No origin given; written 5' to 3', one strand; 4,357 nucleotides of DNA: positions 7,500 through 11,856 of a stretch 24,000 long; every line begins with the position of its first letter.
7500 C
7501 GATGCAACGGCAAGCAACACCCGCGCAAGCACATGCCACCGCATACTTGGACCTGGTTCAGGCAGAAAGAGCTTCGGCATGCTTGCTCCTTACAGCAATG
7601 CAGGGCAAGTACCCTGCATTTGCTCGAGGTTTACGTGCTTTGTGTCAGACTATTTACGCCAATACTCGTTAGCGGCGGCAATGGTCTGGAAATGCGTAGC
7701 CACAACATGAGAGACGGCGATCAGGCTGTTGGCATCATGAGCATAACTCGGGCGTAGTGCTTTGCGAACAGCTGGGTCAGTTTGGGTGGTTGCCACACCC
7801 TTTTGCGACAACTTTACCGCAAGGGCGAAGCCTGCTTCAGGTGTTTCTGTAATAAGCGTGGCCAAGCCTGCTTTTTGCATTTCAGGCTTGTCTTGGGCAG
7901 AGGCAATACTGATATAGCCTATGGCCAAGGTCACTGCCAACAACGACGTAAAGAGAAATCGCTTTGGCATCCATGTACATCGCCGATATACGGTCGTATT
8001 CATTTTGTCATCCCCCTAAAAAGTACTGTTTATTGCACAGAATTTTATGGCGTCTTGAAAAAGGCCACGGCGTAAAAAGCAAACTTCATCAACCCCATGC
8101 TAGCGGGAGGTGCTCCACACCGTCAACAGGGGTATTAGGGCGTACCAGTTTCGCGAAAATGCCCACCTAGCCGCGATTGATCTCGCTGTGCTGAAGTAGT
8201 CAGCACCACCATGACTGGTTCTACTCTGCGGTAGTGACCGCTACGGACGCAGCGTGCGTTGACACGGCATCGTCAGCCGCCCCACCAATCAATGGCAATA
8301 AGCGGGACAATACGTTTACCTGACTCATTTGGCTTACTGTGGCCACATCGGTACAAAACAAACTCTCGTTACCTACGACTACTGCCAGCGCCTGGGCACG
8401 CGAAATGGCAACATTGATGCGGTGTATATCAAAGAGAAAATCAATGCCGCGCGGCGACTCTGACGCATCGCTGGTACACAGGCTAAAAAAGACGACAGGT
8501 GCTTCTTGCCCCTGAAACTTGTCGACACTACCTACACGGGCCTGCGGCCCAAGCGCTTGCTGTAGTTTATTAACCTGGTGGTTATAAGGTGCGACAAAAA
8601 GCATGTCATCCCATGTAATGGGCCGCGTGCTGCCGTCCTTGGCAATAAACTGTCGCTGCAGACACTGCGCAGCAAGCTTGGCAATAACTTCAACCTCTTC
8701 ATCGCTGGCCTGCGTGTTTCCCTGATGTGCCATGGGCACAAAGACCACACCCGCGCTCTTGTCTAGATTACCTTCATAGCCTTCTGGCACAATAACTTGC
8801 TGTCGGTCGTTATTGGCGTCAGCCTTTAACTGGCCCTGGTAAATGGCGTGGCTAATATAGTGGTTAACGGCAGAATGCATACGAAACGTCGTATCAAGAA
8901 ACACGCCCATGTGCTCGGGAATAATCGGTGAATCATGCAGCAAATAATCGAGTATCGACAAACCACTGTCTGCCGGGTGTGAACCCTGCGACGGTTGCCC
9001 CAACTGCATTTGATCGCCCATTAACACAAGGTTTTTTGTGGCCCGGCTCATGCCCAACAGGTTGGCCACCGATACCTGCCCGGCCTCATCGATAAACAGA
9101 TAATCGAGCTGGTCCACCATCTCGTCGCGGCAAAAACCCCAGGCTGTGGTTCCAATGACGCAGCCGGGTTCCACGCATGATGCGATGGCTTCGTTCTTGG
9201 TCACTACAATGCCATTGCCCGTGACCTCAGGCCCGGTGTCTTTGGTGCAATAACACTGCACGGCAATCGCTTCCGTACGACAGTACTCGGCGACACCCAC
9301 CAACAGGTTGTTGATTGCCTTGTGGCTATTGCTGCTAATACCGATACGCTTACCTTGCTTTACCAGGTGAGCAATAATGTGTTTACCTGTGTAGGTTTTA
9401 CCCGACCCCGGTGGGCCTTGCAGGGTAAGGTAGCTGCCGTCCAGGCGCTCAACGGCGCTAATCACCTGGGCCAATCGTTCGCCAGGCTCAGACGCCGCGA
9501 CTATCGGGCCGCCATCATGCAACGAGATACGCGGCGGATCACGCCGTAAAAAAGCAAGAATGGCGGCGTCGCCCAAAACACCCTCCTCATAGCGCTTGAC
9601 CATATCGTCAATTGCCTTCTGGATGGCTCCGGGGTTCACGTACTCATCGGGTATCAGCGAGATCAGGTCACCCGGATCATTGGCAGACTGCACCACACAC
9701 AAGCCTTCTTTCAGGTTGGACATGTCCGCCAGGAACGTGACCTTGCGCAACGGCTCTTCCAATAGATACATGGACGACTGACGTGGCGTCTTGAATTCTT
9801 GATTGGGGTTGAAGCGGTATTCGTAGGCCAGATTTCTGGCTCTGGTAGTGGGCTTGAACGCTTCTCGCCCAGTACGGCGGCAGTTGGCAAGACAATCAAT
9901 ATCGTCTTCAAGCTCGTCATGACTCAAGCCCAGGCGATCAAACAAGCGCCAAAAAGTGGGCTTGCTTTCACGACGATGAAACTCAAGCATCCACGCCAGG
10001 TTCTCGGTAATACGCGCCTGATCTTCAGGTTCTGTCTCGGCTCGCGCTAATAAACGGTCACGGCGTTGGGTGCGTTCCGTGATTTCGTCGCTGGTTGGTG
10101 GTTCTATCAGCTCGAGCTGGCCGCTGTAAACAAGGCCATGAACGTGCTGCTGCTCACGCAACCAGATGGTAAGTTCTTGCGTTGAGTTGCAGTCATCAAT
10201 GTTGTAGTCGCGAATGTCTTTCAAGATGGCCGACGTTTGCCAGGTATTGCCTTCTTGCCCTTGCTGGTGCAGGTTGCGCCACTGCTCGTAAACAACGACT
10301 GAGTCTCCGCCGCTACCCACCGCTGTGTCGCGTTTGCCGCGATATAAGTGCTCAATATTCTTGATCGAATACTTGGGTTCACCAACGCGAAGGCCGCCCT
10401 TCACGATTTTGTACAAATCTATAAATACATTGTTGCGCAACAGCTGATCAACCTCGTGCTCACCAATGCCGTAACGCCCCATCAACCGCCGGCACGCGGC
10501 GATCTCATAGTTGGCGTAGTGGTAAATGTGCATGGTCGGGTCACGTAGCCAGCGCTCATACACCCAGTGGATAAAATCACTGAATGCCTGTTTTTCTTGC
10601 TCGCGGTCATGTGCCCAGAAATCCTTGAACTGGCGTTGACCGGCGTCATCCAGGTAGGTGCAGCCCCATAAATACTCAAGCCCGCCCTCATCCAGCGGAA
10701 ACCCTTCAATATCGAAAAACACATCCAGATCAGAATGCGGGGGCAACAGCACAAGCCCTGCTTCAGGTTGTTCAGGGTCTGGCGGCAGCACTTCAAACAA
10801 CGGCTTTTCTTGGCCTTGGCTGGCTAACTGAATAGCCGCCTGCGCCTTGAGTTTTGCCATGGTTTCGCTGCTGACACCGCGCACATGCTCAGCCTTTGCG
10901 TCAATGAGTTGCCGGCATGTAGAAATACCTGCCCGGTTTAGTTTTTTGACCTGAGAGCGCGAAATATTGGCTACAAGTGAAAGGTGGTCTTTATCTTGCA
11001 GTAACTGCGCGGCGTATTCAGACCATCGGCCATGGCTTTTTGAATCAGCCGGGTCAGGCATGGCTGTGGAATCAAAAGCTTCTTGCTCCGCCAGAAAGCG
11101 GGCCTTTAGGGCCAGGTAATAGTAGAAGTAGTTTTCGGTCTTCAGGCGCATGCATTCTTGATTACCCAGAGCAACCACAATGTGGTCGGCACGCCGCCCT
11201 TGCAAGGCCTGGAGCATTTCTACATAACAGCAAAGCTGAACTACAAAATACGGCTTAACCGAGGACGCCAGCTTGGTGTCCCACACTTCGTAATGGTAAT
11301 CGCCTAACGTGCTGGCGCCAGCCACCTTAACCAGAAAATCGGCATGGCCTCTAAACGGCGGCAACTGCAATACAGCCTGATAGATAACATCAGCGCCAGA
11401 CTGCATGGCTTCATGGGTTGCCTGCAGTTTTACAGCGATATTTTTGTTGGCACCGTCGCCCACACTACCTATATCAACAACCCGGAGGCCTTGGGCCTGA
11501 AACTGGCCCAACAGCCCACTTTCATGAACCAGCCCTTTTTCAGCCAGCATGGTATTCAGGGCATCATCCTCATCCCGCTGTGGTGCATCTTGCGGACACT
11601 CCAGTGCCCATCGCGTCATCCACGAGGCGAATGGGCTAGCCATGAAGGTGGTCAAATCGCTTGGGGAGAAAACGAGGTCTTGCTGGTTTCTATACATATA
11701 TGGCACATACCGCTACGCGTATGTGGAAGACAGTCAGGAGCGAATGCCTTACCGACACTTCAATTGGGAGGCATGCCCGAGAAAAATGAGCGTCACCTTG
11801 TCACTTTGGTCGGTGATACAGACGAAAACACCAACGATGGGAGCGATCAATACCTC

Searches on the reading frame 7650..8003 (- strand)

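Call 5: search_protein_families(library=pfam, proteins=[window:7650-8003:-], max_evalue=0.01)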
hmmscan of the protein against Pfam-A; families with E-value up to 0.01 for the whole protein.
window:7650-8003:- (117 aa): 1 family
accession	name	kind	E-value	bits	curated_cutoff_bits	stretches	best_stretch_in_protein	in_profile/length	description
PF11534.13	HTHP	-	1.2e-34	118.9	25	1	47-116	3-72/72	Hexameric tyrosine-coordinated heme protein (HTHP)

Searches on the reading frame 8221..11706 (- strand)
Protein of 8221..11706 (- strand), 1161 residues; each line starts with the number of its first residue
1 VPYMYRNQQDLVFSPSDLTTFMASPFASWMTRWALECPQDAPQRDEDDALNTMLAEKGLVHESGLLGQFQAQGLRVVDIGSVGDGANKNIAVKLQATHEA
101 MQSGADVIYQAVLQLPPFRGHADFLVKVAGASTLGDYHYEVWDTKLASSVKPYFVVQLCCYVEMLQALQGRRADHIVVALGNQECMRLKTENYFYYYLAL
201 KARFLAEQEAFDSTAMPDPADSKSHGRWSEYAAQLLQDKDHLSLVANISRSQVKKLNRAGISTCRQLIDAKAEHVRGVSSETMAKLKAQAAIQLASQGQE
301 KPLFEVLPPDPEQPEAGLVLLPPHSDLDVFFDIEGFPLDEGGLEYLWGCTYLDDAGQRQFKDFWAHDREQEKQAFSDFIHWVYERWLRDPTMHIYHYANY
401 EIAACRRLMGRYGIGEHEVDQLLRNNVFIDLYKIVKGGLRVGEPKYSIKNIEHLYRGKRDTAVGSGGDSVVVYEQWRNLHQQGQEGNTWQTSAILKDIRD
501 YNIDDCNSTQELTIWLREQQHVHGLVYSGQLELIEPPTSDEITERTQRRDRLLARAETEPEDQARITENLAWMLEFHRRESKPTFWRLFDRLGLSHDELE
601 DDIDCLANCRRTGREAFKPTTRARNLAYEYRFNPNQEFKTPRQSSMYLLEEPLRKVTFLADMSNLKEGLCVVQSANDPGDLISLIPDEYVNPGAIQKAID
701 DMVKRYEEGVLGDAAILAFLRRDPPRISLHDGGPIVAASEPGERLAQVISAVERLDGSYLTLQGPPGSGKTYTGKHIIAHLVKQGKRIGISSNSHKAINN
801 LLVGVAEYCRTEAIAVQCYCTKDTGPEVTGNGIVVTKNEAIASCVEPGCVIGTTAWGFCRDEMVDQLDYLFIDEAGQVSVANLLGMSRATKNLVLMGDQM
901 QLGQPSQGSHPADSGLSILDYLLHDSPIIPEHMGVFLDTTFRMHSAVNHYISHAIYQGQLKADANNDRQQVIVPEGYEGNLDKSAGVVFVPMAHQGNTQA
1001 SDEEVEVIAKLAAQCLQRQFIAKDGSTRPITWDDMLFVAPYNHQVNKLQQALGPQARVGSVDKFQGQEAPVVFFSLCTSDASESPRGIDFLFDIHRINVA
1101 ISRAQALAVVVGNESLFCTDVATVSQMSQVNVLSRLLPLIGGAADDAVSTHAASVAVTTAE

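Call 5: search_protein_families(library=pfam, proteins=[window:8221-11706:-], max_evalue=0.01)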
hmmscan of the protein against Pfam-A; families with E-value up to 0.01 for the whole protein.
window:8221-11706:- (1161 aa): 9 families
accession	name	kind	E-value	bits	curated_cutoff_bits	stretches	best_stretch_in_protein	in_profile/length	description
PF13087.12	AAA_12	-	2.4e-27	96.2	27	1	931-1114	14-194/195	AAA domain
PF13482.12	RNase_H_2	-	1.1e-22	81.2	22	1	329-516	1-164/165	RNase_H superfamily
PF13086.12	AAA_11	-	1.3e-12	48.5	27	2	837-902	182-250/257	AAA domain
PF13604.12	AAA_30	-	3e-10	40.6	27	1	758-909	19-135/191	AAA domain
PF13245.12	AAA_19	-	4.8e-09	36.9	25.1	1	751-902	4-129/134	AAA domain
PF13538.12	UvrD_C_2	-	0.00056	20.2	27.4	0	1056-1111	2-52/52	UvrD-like helicase C-terminal domain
PF01443.25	Viral_helicase1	-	0.00058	20.2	21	0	866-907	59-102/228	Viral superfamily 1 RNA helicase core domain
PF20720.3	nSTAND3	-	0.0012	18.9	27.2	1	758-798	18-57/155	Novel STAND NTPase 3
PF24883.2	NPHP3_N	-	0.0041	17.8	24.8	0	757-788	22-53/164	Nephrocystin 3, N-terminal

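Call 41: search_protein_families(library=padloc, proteins=[window:8221-11706:-], max_evalue=0.001)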
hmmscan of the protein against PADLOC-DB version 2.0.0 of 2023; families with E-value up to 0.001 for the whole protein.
window:8221-11706:- (1161 aa): 7 families
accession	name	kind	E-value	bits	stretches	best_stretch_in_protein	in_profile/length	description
PDLC03920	MkoA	-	9.2e-42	141.4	2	850-1142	772-1099/1112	-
PDLC03921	MkoA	-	7.5e-26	88.1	2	856-1127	1283-1579/1607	-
PDLC03924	MkoC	-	9.5e-22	74.9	1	932-1120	768-950/1136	-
PDLC02895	DpdJ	-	3.5e-08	28.7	1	849-1118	164-458/2112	DpdJ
PDLC05009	PDC-S37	-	2.4e-07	26.9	1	748-788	301-339/1550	-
PDLC05064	PDC-S68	-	0.00025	16.9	1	760-905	703-824/1273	-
PDLC02194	Hhe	-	0.00073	14.8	0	748-792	431-475/1911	-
